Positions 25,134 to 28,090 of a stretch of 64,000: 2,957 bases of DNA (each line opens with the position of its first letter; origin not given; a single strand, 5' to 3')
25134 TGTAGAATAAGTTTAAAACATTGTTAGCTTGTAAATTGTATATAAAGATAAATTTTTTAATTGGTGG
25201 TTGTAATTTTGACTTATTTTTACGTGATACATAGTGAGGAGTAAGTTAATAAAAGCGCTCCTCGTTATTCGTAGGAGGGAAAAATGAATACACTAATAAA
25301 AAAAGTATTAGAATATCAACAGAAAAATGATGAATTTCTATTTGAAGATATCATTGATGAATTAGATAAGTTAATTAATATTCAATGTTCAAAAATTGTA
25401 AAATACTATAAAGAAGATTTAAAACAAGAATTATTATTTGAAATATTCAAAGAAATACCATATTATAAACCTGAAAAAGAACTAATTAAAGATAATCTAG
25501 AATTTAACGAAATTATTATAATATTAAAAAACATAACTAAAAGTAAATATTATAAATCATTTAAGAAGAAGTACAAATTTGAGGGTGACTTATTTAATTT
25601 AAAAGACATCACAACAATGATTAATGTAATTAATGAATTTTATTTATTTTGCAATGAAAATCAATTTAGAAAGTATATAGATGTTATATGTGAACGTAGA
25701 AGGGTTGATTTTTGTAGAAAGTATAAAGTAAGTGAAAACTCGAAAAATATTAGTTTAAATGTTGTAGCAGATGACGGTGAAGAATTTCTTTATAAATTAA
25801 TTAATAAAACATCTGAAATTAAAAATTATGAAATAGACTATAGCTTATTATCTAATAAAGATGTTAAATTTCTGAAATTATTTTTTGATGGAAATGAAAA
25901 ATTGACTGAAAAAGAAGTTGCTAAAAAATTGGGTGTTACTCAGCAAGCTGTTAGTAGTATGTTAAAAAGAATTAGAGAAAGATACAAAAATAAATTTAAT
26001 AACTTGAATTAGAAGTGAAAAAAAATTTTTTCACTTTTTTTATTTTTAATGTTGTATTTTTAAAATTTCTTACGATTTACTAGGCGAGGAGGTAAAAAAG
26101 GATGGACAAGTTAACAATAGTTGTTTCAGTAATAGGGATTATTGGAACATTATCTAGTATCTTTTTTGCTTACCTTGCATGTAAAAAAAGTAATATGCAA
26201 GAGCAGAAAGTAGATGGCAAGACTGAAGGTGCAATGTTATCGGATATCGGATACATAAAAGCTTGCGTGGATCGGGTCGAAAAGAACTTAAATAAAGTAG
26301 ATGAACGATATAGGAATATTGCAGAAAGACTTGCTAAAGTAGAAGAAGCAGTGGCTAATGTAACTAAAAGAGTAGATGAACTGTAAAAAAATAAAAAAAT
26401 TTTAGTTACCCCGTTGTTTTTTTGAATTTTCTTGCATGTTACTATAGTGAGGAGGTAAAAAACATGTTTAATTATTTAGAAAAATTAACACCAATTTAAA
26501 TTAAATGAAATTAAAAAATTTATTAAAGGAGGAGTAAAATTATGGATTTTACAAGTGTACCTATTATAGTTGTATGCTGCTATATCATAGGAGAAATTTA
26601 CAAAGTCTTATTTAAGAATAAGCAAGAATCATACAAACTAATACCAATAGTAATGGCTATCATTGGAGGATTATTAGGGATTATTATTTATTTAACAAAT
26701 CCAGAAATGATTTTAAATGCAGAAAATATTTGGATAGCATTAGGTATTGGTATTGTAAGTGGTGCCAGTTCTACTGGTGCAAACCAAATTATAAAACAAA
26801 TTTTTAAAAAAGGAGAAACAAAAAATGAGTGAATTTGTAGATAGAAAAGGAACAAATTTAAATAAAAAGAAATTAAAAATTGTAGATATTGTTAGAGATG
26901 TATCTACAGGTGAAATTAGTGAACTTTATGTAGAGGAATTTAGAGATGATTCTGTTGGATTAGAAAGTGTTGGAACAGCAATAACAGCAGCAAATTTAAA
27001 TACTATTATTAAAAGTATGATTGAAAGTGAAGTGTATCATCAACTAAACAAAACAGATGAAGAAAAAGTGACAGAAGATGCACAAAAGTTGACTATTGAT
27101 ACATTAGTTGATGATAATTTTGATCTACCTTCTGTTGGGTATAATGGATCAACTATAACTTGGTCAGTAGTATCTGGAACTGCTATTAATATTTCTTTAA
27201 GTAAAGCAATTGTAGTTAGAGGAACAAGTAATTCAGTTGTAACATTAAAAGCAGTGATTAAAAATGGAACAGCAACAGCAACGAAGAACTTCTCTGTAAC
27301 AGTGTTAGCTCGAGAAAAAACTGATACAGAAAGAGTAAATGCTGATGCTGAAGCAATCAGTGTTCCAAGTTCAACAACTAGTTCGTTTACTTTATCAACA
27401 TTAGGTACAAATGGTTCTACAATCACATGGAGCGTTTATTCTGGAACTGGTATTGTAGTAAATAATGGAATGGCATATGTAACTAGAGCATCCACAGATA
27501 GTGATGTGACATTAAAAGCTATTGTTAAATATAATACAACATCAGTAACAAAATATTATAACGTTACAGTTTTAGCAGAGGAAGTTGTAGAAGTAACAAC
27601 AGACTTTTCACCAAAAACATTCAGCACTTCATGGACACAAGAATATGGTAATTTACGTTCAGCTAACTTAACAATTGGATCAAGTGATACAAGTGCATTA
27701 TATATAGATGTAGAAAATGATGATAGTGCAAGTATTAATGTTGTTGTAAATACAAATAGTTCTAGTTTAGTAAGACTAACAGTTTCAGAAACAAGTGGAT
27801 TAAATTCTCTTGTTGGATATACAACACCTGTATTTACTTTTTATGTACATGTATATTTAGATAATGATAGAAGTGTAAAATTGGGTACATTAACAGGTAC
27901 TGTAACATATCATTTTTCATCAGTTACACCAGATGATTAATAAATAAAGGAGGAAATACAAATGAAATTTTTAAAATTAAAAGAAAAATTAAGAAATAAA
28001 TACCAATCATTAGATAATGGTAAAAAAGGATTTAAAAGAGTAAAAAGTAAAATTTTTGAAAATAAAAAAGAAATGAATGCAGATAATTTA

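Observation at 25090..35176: Mobile sigma factor - holin - Rhs toxin - immunity module: candidate holin-dependent release system for a signal-less polymorphic toxin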

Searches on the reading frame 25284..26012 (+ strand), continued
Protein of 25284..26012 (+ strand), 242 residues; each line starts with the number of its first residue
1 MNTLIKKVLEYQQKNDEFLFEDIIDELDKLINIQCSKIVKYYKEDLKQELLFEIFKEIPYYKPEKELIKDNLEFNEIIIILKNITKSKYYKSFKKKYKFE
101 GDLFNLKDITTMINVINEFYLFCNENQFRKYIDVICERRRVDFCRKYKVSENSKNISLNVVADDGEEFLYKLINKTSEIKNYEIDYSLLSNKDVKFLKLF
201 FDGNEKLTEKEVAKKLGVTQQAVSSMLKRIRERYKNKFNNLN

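Call 33: find_related_loci(query=A1, collection=genome_contigs, flank=10000)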
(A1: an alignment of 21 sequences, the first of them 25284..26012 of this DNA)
Query A1 (242 aa) in genome_contigs; peptide patterns used: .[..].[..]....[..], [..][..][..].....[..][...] (x = any residue, [..] = any of these).
599 stretches matched a pattern (row limit reached: there are more); 12 encode a relative of the query (tblastn E <= 1e-3); 12 distinct loci.
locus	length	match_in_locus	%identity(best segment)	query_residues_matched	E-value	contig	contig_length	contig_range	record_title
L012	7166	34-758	65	1-242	9e-82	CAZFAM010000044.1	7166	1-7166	MAG TPA_asm: uncultured Bacteroidales bacterium isolate SRP225648_co1_57 genome assembly, contig: NODE_26731_length_7166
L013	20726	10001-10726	42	1-234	3e-38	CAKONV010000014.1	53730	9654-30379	MAG: uncultured Bacilli bacterium isolate REFINED_METABAT215_TOP10_CONTIGS_1500_ASSEMBLY_K77_MERGED__Hadza_MoBio_hadza-E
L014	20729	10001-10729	38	1-234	3e-34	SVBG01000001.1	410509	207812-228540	MAG: Erysipelotrichaceae bacterium isolate SIG222 NODE_14_length_410509_cov_9.107456, whole genome shotgun sequence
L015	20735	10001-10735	37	1-238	6e-31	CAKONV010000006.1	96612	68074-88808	MAG: uncultured Bacilli bacterium isolate REFINED_METABAT215_TOP10_CONTIGS_1500_ASSEMBLY_K77_MERGED__Hadza_MoBio_hadza-E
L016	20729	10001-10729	39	1-234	7e-34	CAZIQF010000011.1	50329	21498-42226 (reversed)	MAG TPA_asm: uncultured Staphylococcaceae bacterium isolate binchicken_co370_320 genome assembly, contig: NODE_889_lengt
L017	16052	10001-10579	34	1-236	4e-22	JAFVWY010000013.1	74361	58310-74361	MAG: Bacilli bacterium isolate RGIG5470 Sheep_Colon-5__c216420, whole genome shotgun sequence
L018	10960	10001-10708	32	1-234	7e-20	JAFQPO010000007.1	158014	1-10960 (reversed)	MAG: Bacilli bacterium isolate RGIG2034 Goat_Colon-1__c270, whole genome shotgun sequence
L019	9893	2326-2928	29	1-235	1e-14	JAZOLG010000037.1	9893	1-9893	MAG: Bacilli bacterium isolate T1900045656_YK20190350.MAGScoT_cleanbin_000009 SGB_8238_k141_2400291, whole genome shotgu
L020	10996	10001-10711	28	1-234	3e-13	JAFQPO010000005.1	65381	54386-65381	MAG: Bacilli bacterium isolate RGIG2034 Goat_Colon-1__c237, whole genome shotgun sequence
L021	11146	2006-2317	31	118-238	3e-13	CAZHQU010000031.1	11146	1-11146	MAG TPA_asm: uncultured Coprobacillus sp. isolate SRP315200_co1_679 genome assembly, contig: NODE_12865_length_11146_cov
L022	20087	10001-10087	55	209-237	7e-6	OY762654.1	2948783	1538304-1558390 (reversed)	MAG: Synergistales bacterium isolate e2a2af2a-30b9-47e3-8e03-f1be080e1666 genome assembly, chromosome: 1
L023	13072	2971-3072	53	205-238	3e-5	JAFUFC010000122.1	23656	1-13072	MAG: Clostridia bacterium isolate RGIG4437 Roe_deer_Omasum-3__c119882, whole genome shotgun sequence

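Call 36: predict_structure(alignment_id=A1)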
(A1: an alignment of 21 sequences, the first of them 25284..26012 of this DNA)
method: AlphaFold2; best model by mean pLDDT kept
length: 242 residues; sequences in the alignment: 21
mean_pLDDT: 81.0   pTM: 0.58
mean pLDDT of the five models: 81.0, 80.1, 79.7, 78.7, 77.8
residues with pLDDT >= 90: 89; 70-90: 113; 50-70: 11; < 50: 29
segments of 3 or more residues with pLDDT < 50: 153-162, 164-182
pLDDT, mean of each block of 10 residues (from residue 1): 89 92 94 89 94 95 88 88 90 84 78 91 93 94 83 45 44 37 66 87 77 88 86 78 61
secondary structure, 60 per line:
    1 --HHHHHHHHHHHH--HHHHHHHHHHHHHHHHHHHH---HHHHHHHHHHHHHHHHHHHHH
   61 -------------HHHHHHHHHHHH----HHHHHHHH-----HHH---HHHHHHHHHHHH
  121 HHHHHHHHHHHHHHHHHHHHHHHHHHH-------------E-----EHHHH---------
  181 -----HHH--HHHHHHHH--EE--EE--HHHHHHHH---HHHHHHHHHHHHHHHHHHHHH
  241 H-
elements in order: H3-14 H17-36 H40-60 H74-85 H90-97 H109-147 H168-171 H191-198 H209-216 H220-241

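Call 39: fold_search(model_id=the predicted structure, library=pdb)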
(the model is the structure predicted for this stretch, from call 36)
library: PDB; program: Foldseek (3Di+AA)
matches with E <= 10: 228; with E <= 0.001: 2
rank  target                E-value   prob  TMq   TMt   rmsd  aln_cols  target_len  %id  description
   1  9a50_A                4.8e-04  1.00  0.24  0.22  22.4       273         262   16  Integrative model of RPSB-RPOC by crosslinking MS and deep learning (released 2024-09-18)
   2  8x6g_H                8.2e-04  1.00  0.25  0.24  21.5       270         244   15  Cryo-EM structure of Staphylococcus aureus sigB-dependent RNAP-promoter open complex (released 2024-06-05)
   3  9a7s_A                1.1e-02  0.91  0.22  0.21  23.4       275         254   12  Integrative model of RPSD-RPOB by crosslinking MS and deep learning (released 2024-09-18)
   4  9a4r_A                3.0e-02  0.98  0.27  0.30  15.9       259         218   14  Integrative model of RPSH-RPOB by crosslinking MS and deep learning (released 2024-09-18)
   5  7rdq_F                4.2e-02  0.57  0.18  0.13  22.4       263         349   11  Cryo-EM structure of Thermus thermophilus reiterative transcription complex with 11nt oligo-G RNA (released 2022-02-02)
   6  5wuq_A                4.8e-02  0.99  0.28  0.41  15.3       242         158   14  Crystal structure of SigW in complex with its anti-sigma RsiW, a zinc binding form (released 2017-03-29)
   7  4nqw_A                5.1e-02  1.00  0.29  0.45  12.8       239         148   12  Structure of Mycobacterium tuberculosis extracytoplasmic function sigma factor SigK in complex with the cytosolic doma (released 2014-01-22)
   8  9m9e_F                5.1e-02  0.97  0.25  0.33  13.6       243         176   12  Structural Basis of Pausing During Transcription Initiation in Mycobacterium tuberculosis (released 2026-01-14)
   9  5ipl_F                5.3e-02  0.54  0.21  0.19  21.9       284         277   15  SigmaS-transcription initiation complex with 4-nt nascent RNA (released 2016-03-30)
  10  4oio_F                5.9e-02  0.51  0.19  0.14  22.4       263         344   12  Crystal structure of Thermus thermophilus pre-insertion substrate complex for de novo transcription initiation (released 2014-05-07)
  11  1or7_B                6.5e-02  1.00  0.29  0.42  13.9       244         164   13  Crystal Structure of Escherichia coli sigmaE with the Cytoplasmic Domain of its Anti-sigma RseA (released 2003-04-15)
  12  8hkc_E                6.5e-02  0.54  0.21  0.20  21.4       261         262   16  Cryo-EM structure of E. coli RNAP sigma32 complex (released 2023-05-31)
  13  6ccv_F                6.8e-02  0.38  0.19  0.16  23.1       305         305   13  Crystal structure of a Mycobacterium smegmatis RNA polymerase transcription initiation complex with inhibitor Rifampic (released 2018-08-15)
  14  9e85_F                6.8e-02  0.38  0.18  0.14  22.7       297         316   11  De Novo Mycobacterium tuberculosis transcription initiation promoter complex with 6-mer RNA and closed Beta' clamp (RN (released 2025-10-01)
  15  9e87_F                7.2e-02  0.35  0.18  0.14  23.2       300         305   14  De Novo Mycobacterium tuberculosis transcription initiation pre-RPO promoter complex with open Beta' clamp (RNA Polyme (released 2025-10-01)
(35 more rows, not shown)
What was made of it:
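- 25284..26012 (+): Divergent sigma-70-family factor: regions 2 and 4, with an insert of about 50 aa. The listed top 50 Foldseek PDB matches (of 228 at E<=10) are almost all sigma factors (calls 36, 39).
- On Sigma-70 family: The listed top 50 Foldseek PDB matches are almost all sigma factors, including SigB, SigW, SigK, SigE and RpoS (calls 36, 39).
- Sigma fold. calls 36, 39.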

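Call 54: find_related_loci(query=A1, collection=viral_contigs, flank=8000)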
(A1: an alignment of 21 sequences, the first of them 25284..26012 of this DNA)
Query A1 (242 aa) in viral_contigs; peptide patterns used: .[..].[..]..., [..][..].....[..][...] (x = any residue, [..] = any of these).
211 stretches matched a pattern; 2 encode a relative of the query (tblastn E <= 1e-3); 2 distinct loci.
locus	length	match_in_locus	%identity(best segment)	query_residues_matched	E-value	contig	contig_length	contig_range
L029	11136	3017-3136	36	189-230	5e-6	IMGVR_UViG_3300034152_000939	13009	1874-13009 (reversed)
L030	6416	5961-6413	23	81-239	8e-6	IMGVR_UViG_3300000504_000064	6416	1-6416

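Call 62: search_protein_families(library=pfam, proteins=[L004:11458-12327:+, L004:12314-13174:+], max_evalue=0.01)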
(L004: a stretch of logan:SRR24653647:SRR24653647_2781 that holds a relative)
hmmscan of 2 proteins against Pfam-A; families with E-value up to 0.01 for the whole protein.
L004:11458-12327:+ (289 aa): 2 families
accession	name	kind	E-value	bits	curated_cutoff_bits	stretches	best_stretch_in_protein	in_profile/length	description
PF18765.7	Polbeta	-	3e-11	43.8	26.9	1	200-288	2-91/93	Polymerase beta, Nucleotidyltransferase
PF01909.29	NTP_transf_2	-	4e-11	43.6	21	1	198-280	1-89/93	Nucleotidyltransferase domain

L004:12314-13174:+ (286 aa): 4 families
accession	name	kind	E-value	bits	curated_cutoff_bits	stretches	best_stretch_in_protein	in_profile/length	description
PF18765.7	Polbeta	-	9.6e-13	48.6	26.9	1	196-273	1-75/93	Polymerase beta, Nucleotidyltransferase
PF01909.29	NTP_transf_2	-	1.2e-10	42.1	21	1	196-272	2-73/93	Nucleotidyltransferase domain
PF22600.2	MTPAP-like_central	-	5.6e-05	23.7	27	1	190-247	21-77/139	Poly(A) RNA polymerase, mitochondrial-like, central palm domain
PF12633.13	Adenyl_cycl_N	-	0.0097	16.3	27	0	195-242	78-126/199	Adenylate cyclase NT domain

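Call 68: search_protein_families(library=padloc, proteins=[window:25284-26012:+], max_evalue=0.001)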
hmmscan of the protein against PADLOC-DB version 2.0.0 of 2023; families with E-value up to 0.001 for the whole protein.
window:25284-26012:+ (242 aa): 0 families

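Call 78: search_protein_families(library=ncbifam, proteins=[L001:11404-11964:+], max_evalue=0.1)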
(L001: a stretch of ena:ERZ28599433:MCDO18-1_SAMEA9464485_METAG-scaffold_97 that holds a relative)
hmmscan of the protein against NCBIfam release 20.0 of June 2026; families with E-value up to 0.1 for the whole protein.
L001:11404-11964:+ (186 aa): 0 families

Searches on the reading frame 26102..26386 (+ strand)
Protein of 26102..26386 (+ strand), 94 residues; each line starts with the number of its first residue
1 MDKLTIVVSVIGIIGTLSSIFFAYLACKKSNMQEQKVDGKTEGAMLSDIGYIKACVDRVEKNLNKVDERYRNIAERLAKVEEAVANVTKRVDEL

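Call 3: search_protein_families(library=pfam, proteins=[window:26102-26386:+], max_evalue=0.1)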
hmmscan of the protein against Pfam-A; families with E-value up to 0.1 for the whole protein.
window:26102-26386:+ (94 aa): 8 families
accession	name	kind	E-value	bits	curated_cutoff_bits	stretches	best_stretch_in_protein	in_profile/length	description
PF06419.17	COG6_N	-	0.0024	18.4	27.4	1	40-94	26-80/114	Conserved oligomeric complex COG6, N-terminal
PF23991.1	DUF7310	-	0.0087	17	40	0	59-92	28-61/83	Coiled-coil region of unknown function (DUF7310)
PF10779.14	XhlA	-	0.019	15.6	34.7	1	52-94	2-44/67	Haemolysin XhlA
PF02524.19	KID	-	0.029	14.8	20.8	1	56-65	2-11/11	KID repeat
PF07321.17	YscO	-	0.03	14.8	28.8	1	27-93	58-119/149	Type III secretion protein YscO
PF16789.10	YscO-like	-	0.033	14.6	27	1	28-93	55-120/161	YscO-like protein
PF08702.15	Fib_alpha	-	0.041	14.5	29.9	1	33-86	74-127/143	Fibrinogen alpha/beta chain family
PF05531.17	NPV_P10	-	0.067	14.1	29.8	0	47-92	11-59/75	Nucleopolyhedrovirus P10 protein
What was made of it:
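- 26102..26386 (+): 94-aa protein with an N-terminal TM helix and a coiled coil; the holin's usual partner. XhlA only E 0.019 (call 3).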

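Call 4: search_protein_families(library=phrogs, proteins=[window:26102-26386:+], max_evalue=0.01)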
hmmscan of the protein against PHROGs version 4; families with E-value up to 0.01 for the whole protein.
window:26102-26386:+ (94 aa): 6 families
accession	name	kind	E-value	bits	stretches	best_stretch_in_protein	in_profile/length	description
phrog_1863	-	unknown function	4.4e-16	59.6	1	6-94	3-91/97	-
phrog_5553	-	unknown function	0.00085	20.5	1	44-90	32-78/114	-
phrog_1009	-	unknown function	0.0014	19.7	1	5-91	13-99/103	-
phrog_1193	-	other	0.0021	19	1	54-94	6-46/76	hemolysin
phrog_12015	-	unknown function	0.0021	18.7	1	48-92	113-157/165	-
phrog_4257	-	unknown function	0.0064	17.7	0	4-76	8-75/138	-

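Call 8: search_protein_families(library=ncbifam, proteins=[window:26102-26386:+], max_evalue=0.01)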
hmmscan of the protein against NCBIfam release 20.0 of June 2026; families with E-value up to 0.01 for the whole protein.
window:26102-26386:+ (94 aa): 1 family
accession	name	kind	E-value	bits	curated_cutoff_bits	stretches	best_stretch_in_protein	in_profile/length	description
TIGR02978.1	phageshock_pspC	equivalog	0.0027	17.5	104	1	13-91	40-114/121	envelope stress response membrane protein PspC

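Call 51: search_dna_similar(query=window:26102-26386:+, collection=phages, mode=protein, max_evalue=0.001, max_rows=15)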
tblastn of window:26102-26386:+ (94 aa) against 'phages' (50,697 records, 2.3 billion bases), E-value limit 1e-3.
No match.

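Call 53: find_related_loci(query=window:26102-26386:+, collection=viral_contigs, flank=8000)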
Query window:26102-26386:+ (94 aa) in viral_contigs; peptide patterns used: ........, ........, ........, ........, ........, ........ (x = any residue, [..] = any of these).
13 stretches matched a pattern, but none encodes a relative of the query by tblastn (E <= 1e-3).
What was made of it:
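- Tried and rejected: IMG/VR scans with the 94-aa protein and the sigma profile: no true relatives (calls 53, 54).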

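Call 68: search_protein_families(library=padloc, proteins=[window:26102-26386:+], max_evalue=0.001)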
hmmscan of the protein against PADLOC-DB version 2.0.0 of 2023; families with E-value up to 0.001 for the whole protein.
window:26102-26386:+ (94 aa): 0 families

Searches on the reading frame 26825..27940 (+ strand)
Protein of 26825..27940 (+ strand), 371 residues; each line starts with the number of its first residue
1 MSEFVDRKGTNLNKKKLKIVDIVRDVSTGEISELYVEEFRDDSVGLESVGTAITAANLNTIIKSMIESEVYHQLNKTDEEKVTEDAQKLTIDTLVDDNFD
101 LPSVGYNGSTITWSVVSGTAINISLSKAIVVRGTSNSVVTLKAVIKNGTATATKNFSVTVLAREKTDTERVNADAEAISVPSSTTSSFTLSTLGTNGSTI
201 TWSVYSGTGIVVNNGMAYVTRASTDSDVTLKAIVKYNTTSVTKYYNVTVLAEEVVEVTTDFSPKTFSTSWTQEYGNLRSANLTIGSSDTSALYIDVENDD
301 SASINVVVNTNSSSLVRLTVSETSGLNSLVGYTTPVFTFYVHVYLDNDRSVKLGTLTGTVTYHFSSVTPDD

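Call 3: search_protein_families(library=pfam, proteins=[window:26825-27940:+], max_evalue=0.1)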
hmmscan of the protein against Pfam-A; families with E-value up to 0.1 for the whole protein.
window:26825-27940:+ (371 aa): 2 families
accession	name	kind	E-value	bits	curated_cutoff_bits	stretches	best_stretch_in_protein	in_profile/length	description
PF20578.4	aBig_2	-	4e-21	75.1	27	2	83-162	2-88/89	Atrophied bacterial Ig domain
PF02649.19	GCHY-1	-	0.075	13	25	0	51-88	181-218/260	Type I GTP cyclohydrolase folE2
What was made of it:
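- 26825..27940 (+): 371-aa accessory protein: a conserved N-terminal domain plus two aBig_2 Ig-like domains; candidate targeting or fibre-like component. aBig_2 E 4e-21 (call 3).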

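Call 4: search_protein_families(library=phrogs, proteins=[window:26825-27940:+], max_evalue=0.01)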
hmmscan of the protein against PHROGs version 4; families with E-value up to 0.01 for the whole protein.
window:26825-27940:+ (371 aa): 0 families

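Call 8: search_protein_families(library=ncbifam, proteins=[window:26825-27940:+], max_evalue=0.01)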
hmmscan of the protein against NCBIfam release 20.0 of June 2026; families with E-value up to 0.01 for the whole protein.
window:26825-27940:+ (371 aa): 0 families

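Call 68: search_protein_families(library=padloc, proteins=[window:26825-27940:+], max_evalue=0.001)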
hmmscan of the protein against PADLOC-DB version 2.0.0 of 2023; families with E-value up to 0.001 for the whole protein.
window:26825-27940:+ (371 aa): 0 families

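Call 78: search_protein_families(library=ncbifam, proteins=[window:26825-27940:+], max_evalue=0.1)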
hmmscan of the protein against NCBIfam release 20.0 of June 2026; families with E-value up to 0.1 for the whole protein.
window:26825-27940:+ (371 aa): 1 family
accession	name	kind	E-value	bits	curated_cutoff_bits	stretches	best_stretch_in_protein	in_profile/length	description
NF002776.0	PRK02877.1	equivalog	0.068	13.3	160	0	80-123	63-105/107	hypothetical protein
